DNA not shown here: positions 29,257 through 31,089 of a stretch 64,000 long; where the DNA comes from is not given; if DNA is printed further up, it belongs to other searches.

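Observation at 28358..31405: Carrier-protein-dependent acylation module (adenylating enzyme + ACP-like + AcpS + NeuD-family acyltransferase) in an archaeal glycan island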

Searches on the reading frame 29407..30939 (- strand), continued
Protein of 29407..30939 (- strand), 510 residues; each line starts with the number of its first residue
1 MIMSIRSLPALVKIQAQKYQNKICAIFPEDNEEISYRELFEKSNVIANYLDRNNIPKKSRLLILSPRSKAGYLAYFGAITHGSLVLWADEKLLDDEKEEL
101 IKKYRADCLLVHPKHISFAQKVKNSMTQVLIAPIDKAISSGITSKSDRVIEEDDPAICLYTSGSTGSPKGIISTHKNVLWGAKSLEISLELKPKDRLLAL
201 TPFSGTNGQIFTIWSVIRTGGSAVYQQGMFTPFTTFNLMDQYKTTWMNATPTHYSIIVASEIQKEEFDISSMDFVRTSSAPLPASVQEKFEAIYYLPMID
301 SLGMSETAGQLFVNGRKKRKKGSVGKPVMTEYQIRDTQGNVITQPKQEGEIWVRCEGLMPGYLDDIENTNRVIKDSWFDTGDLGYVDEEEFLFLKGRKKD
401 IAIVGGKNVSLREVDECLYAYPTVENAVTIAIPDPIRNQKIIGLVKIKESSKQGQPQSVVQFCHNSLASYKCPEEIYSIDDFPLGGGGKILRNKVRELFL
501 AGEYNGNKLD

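Call 26: find_encoding_contigs(protein=P0131, flank=9000, max_places=1)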
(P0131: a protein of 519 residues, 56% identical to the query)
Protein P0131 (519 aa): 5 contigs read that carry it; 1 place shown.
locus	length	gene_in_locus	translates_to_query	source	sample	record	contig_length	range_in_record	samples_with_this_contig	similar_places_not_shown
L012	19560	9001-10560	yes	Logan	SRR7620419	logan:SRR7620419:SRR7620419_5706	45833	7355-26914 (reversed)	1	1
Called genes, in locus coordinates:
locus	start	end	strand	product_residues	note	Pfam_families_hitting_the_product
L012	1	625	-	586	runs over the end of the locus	PF13302:Acetyltransf_3, PF13420:Acetyltransf_4, PF01408:GFO_IDH_MocA, PF22725:GFO_IDH_MocA_C3, PF02894:GFO_IDH_MocA_C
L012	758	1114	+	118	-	PF01648:ACPS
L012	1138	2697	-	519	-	PF01554:MatE, PF01943:Polysacc_synt, PF13440:Polysacc_synt_3, PF01554:MatE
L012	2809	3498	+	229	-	PF17836:PglD_N, PF00132:Hexapep (faint)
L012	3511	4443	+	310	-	-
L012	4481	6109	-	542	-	PF01636:APH, PF13419:HAD_2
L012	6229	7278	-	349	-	PF03102:NeuB, PF08666:SAF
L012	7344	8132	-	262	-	PF02230:Abhydrolase_2 (faint), PF12146:Hydrolase_4, PF00561:Abhydrolase_1 (faint), PF02129:Peptidase_S15 (faint), PF12697:Abhydrolase_6, PF20408:Abhydrolase_11 (weak), PF00326:Peptidase_S9, PF20434:BD-FAE (weak), +1 more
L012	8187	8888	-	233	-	PF02348:CTP_transf_3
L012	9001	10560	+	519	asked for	PF00501:AMP-binding, PF13193:AMP-binding_C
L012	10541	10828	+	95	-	-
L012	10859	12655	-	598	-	PF13231:PMT_2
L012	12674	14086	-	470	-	PF00106:adh_short (weak), PF01073:3Beta_HSD, PF01370:Epimerase, PF02719:Polysacc_synt_2, PF04321:RmlD_sub_bind, PF05368:NmrA (weak), PF13460:NAD_binding_10, PF16363:GDP_Man_Dehyd, +3 more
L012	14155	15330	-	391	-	PF00155:Aminotran_1_2, PF01041:DegT_DnrJ_EryC1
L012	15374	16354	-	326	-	PF01408:GFO_IDH_MocA, PF02629:CoA_binding, PF22725:GFO_IDH_MocA_C3, PF02894:GFO_IDH_MocA_C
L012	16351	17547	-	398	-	PF01212:Beta_elim_lyase, PF01041:DegT_DnrJ_EryC1, PF01053:Cys_Met_Meta_PP (weak)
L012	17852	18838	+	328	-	-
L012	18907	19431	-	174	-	-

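Call 27: find_encoding_contigs(protein=P0130, flank=9000, max_places=1)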
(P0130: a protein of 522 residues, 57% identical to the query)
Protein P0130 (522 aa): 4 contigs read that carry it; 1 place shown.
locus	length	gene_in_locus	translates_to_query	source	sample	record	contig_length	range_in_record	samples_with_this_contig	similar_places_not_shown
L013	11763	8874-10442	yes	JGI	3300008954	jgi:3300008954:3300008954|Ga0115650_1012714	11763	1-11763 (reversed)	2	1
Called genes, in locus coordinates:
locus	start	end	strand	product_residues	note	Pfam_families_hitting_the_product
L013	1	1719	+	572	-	?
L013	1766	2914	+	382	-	PF00884:Sulfatase, PF01663:Phosphodiest, PF16347:SGSH_C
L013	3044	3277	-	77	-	-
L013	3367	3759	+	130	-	PF01648:ACPS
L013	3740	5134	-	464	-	PF05159:Capsule_synth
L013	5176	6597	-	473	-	PF00571:CBS (faint), PF01073:3Beta_HSD, PF01370:Epimerase, PF02719:Polysacc_synt_2, PF04321:RmlD_sub_bind, PF07993:NAD_binding_4 (faint), PF13460:NAD_binding_10 (weak), PF16363:GDP_Man_Dehyd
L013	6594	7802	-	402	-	PF00155:Aminotran_1_2 (weak), PF01041:DegT_DnrJ_EryC1, PF01212:Beta_elim_lyase (weak)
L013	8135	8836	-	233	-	PF02348:CTP_transf_3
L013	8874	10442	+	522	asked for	PF00501:AMP-binding, PF13193:AMP-binding_C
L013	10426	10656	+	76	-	PF00550:PP-binding (weak)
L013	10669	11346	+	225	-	PF17836:PglD_N, PF00132:Hexapep (faint)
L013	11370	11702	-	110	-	-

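Call 69: find_encoding_contigs(protein=P0136, flank=8000, max_places=1)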
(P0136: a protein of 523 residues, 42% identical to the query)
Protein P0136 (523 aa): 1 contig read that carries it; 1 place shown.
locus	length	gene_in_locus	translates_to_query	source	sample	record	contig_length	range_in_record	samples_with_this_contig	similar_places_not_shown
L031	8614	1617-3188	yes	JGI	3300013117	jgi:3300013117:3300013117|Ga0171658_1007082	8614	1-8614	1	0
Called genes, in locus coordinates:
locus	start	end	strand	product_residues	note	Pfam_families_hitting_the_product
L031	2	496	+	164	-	?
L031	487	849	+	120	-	PF01648:ACPS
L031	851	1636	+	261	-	PF02522:Antibiotic_NAT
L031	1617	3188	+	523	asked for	PF00501:AMP-binding, PF13193:AMP-binding_C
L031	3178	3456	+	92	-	PF00550:PP-binding (weak)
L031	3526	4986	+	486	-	PF03358:FMN_red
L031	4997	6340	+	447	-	PF16254:DUF4910, PF09940:DUF2172, PF16221:HTH_47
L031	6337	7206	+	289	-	PF00248:Aldo_ket_red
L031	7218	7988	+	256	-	PF02348:CTP_transf_3, PF12804:NTP_transf_3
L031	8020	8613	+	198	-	?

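Call 70: find_encoding_contigs(protein=P0138, flank=8000, max_places=1)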
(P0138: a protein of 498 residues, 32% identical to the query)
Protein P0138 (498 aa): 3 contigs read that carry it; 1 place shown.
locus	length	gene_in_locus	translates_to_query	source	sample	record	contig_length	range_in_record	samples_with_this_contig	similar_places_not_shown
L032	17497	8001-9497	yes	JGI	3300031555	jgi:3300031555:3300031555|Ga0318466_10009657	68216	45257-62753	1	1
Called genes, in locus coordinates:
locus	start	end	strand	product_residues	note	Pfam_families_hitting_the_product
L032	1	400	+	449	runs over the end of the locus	PF00535:Glycos_transf_2, PF10111:Glyco_tranf_2_2, PF13641:Glyco_tranf_2_3 (weak), PF22674:C2185-like_N (weak)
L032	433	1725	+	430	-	PF00535:Glycos_transf_2, PF13641:Glyco_tranf_2_3 (weak)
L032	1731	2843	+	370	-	PF01041:DegT_DnrJ_EryC1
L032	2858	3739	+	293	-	PF22674:C2185-like_N (faint), PF14602:Hexapep_2 (faint), PF00132:Hexapep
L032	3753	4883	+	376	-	-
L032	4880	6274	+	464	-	PF04055:Radical_SAM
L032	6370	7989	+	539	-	PF25247:LbH_GLGC (faint), PF25087:GMPPB_C (faint), PF00132:Hexapep, PF14602:Hexapep_2 (faint), PF25084:LbH_EIF2B, PF00132:Hexapep, PF00005:ABC_tran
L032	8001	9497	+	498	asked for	PF00501:AMP-binding, PF13193:AMP-binding_C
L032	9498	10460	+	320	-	PF13379:NMT1_2, PF09084:NMT1, PF12974:Phosphonate-bd, PF16868:NMT1_3 (weak)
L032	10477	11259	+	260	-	PF00528:BPD_transp_1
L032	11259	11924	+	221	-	PF17836:PglD_N, PF25084:LbH_EIF2B (weak), PF25087:GMPPB_C (weak), PF00132:Hexapep (weak)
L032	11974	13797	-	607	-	-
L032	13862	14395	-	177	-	-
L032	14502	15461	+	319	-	PF13151:DUF3990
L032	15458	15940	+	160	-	-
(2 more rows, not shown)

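Call 84: search_protein_families(library=pfam, proteins=[P0145, P0190, P0142, P0141], max_evalue=0.001)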
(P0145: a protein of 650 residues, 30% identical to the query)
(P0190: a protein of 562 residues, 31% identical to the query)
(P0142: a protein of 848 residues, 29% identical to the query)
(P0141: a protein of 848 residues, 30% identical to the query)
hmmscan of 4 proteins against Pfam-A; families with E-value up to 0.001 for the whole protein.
P0145 (650 aa): 3 families
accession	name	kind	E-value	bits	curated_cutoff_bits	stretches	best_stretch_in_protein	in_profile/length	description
PF00501.34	AMP-binding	-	3.8e-79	266.7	29.9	1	21-378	4-384/384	AMP-binding enzyme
PF13193.12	AMP-binding_C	-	1.5e-17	64.7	24.5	1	429-504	1-76/76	AMP-binding enzyme C-terminal domain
PF00550.31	PP-binding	-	2e-11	44.4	20.8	1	554-611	3-62/67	Phosphopantetheine attachment site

P0190 (562 aa): 3 families
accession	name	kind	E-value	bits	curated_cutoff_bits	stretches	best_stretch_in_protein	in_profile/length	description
PF00501.34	AMP-binding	-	2.3e-51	175.2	29.9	1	5-296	68-383/384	AMP-binding enzyme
PF13193.12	AMP-binding_C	-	2.5e-16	60.8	24.5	1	347-422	1-76/76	AMP-binding enzyme C-terminal domain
PF00550.31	PP-binding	-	9.3e-16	58.3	20.8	1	457-520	2-67/67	Phosphopantetheine attachment site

P0142 (848 aa): 3 families
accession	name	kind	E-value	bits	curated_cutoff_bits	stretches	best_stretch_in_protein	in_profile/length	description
PF00501.34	AMP-binding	-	3e-57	194.6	29.9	1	32-367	22-384/384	AMP-binding enzyme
PF02522.19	Antibiotic_NAT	-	1.7e-13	51.1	25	1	638-767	19-162/232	Aminoglycoside 3-N-acetyltransferase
PF13193.12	AMP-binding_C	-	8.1e-08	33.5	24.5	1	418-495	2-76/76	AMP-binding enzyme C-terminal domain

P0141 (848 aa): 3 families
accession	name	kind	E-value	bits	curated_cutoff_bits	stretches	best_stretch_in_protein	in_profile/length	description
PF00501.34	AMP-binding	-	5.8e-61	206.8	29.9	1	18-366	4-384/384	AMP-binding enzyme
PF02522.19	Antibiotic_NAT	-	1.2e-12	48.3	25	1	634-770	16-166/232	Aminoglycoside 3-N-acetyltransferase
PF13193.12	AMP-binding_C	-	4.1e-06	28.1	24.5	1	418-494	3-76/76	AMP-binding enzyme C-terminal domain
